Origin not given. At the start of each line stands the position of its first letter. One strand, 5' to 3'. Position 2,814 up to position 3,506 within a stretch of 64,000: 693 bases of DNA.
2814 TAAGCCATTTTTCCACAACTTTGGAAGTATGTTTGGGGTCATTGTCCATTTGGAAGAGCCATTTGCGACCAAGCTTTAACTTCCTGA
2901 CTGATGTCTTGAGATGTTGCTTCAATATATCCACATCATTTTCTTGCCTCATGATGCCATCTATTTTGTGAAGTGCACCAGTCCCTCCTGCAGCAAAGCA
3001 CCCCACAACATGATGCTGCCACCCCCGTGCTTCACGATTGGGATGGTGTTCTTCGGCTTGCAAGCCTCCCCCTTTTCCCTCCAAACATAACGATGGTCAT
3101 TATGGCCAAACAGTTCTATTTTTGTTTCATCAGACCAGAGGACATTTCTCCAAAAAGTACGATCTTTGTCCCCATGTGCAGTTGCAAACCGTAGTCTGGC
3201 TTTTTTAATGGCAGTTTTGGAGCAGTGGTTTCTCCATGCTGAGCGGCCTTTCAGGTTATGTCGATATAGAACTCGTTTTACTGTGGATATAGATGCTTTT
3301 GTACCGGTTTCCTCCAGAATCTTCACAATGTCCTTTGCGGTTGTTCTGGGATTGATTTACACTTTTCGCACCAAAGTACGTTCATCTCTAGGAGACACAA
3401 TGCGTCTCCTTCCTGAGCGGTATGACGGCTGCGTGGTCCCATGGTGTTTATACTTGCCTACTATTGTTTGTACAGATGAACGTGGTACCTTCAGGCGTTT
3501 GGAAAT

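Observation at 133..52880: Tandem array of four (plus one truncated) co-oriented paralogs of a 3-exon C2H2 zinc-finger gene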

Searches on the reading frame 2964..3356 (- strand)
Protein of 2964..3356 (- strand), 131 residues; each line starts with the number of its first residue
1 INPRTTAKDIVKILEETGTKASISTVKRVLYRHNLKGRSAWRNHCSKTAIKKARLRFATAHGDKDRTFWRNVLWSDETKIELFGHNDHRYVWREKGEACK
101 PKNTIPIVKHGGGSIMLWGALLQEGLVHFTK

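Call 45: search_protein_families(library=pfam, proteins=[window:2964-3356:-], max_evalue=0.01)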
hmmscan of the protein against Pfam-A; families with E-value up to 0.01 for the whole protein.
window:2964-3356:- (131 aa): 2 families
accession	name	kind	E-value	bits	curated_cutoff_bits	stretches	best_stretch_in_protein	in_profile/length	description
PF01498.24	HTH_Tnp_Tc3_2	-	3.6e-12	46.8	31.5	1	2-61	11-70/72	Transposase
PF01200.24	Ribosomal_S28e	-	0.0048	17.3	25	0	8-43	6-41/64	Ribosomal protein S28e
